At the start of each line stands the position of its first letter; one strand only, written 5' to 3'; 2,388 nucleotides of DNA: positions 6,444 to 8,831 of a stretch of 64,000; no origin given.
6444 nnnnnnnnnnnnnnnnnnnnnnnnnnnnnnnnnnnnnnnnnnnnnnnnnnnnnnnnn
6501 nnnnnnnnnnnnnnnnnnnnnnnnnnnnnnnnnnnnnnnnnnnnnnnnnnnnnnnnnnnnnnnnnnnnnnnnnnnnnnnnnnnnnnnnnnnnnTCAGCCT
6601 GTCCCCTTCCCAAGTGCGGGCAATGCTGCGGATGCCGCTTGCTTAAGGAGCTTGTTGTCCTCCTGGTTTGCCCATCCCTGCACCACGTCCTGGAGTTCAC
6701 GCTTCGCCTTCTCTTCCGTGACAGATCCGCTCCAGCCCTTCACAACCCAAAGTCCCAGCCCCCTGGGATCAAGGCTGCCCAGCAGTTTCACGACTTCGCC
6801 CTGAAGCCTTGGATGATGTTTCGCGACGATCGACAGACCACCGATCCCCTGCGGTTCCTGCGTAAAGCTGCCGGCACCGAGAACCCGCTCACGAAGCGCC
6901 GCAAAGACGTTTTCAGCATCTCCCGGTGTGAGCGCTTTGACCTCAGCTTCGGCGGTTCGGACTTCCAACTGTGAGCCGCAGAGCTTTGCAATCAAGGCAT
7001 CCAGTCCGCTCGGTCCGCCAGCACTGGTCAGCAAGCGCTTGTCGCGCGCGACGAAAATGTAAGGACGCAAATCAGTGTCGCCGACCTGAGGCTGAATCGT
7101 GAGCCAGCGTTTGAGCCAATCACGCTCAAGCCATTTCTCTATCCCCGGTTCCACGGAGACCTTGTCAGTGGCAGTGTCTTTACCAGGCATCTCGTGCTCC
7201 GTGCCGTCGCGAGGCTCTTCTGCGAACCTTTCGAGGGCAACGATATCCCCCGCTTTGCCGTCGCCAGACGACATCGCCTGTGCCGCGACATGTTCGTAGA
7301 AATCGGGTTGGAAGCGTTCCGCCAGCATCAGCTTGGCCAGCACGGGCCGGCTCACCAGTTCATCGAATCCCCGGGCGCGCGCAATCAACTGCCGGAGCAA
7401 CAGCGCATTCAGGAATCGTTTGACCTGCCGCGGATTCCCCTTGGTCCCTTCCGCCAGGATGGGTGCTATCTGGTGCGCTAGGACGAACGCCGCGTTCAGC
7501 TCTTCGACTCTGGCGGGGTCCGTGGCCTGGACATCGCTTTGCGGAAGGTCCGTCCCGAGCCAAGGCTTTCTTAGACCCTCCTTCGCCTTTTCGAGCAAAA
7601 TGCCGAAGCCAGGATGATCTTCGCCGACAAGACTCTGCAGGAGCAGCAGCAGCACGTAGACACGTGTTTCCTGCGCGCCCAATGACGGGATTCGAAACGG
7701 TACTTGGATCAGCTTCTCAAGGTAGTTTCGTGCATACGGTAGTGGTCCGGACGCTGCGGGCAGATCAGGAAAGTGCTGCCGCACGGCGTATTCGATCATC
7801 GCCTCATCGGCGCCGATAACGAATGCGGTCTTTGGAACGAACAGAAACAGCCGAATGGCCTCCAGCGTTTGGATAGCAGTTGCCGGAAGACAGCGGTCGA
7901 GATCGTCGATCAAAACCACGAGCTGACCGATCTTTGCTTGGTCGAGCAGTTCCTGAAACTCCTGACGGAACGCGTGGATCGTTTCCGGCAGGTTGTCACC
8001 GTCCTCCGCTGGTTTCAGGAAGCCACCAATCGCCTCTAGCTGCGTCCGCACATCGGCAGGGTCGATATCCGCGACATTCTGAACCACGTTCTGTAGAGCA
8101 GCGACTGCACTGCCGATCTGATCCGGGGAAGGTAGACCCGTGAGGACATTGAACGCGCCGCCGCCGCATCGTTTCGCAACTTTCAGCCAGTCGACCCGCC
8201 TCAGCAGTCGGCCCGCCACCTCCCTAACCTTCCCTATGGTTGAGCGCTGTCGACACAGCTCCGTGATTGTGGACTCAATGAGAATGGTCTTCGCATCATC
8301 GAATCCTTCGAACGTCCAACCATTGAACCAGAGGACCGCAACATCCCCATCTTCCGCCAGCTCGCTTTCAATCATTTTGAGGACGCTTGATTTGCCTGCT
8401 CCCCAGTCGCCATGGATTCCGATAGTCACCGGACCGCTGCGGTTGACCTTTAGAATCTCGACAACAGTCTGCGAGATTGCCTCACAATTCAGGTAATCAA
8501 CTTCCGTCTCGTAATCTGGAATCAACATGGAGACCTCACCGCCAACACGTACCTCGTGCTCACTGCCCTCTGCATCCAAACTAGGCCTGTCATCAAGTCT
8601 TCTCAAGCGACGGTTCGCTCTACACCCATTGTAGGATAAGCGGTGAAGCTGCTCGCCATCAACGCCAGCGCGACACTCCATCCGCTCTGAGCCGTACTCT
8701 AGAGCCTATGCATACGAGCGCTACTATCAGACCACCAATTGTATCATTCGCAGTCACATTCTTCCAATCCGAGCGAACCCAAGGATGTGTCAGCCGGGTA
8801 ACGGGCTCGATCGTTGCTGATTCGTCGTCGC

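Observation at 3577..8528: QatABCD anti-phage operon with fully ATGA-coupled genes and an apparent frameshift splitting qatB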

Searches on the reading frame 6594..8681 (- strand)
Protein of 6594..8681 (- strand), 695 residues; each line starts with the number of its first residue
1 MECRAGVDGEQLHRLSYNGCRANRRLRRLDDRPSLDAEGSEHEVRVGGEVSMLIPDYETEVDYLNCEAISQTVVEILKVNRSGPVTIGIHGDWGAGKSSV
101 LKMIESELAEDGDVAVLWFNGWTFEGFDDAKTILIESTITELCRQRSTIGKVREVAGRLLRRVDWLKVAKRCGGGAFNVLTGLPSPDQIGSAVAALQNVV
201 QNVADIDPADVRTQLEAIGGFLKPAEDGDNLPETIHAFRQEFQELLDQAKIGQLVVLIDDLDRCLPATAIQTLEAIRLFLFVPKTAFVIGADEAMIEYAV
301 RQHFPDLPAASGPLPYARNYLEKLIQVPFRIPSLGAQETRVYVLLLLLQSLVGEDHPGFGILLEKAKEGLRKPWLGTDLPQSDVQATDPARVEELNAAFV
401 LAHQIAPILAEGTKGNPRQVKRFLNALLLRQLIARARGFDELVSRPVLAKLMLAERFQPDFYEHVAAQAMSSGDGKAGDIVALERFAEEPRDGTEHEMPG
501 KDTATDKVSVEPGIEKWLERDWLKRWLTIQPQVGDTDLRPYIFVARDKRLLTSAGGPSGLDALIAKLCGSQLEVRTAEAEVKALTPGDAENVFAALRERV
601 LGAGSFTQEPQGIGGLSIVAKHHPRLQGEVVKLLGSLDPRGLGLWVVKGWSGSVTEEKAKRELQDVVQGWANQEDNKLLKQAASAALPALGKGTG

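Call 3: search_protein_families(library=padloc, proteins=[window:6594-8681:-], max_evalue=0.01)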
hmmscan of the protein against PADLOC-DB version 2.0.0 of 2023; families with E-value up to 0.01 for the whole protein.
window:6594-8681:- (695 aa): 7 families
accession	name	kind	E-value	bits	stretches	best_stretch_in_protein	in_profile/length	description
PDLC02209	QatA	-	2.8e-250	830.4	1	52-688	1-640/646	-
PDLC02210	QatA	-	2.7e-94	314.8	1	56-624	4-558/593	-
PDLC04959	PDC-S20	-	2.1e-24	84.9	1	62-333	19-260/464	-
PDLC02361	PifA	-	5.1e-21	72.9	1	75-333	31-255/720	PifA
PDLC04957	PDC-S20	-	9.5e-15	53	2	232-330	165-254/446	-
PDLC04958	PDC-S20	-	1.2e-14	52.5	1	71-326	16-249/458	-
PDLC04956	PDC-S20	-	3.3e-09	34.6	1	66-334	16-255/450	-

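Call 4: search_protein_families(library=pfam, proteins=[window:6594-8681:-], max_evalue=0.01)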
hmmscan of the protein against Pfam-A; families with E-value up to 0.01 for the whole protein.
window:6594-8681:- (695 aa): 4 families
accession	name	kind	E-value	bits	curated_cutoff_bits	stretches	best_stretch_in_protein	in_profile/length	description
PF07693.20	KAP_NTPase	-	1.1e-44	153.3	20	1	67-431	2-290/293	KAP family P-loop domain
PF13191.12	AAA_16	-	2.4e-06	28.6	32.6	1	77-268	16-148/167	AAA ATPase domain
PF25199.1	nSTAND_NTPase5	-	0.00017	21.9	34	1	70-121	25-78/145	Novel STAND NTPase 5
PF13401.12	AAA_22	-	0.00019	22.2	27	0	89-276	10-107/130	AAA domain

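Call 12: find_encoding_contigs(protein=window:6594-8528:-, flank=10000, max_places=10)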
Protein window:6594-8528:- (644 aa): no gene with exactly this product is on record in the collection.

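Call 57: search_protein_families(library=ncbifam, proteins=[window:6594-8528:-], max_evalue=0.001)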
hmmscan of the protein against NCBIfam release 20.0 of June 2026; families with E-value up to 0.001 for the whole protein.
window:6594-8528:- (644 aa): 1 family
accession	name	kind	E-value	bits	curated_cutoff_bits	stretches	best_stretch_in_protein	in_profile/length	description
NF041923.1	QatA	equivalog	2.6e-241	802.7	600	1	1-628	1-628/628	Qat anti-phage system ATPase QatA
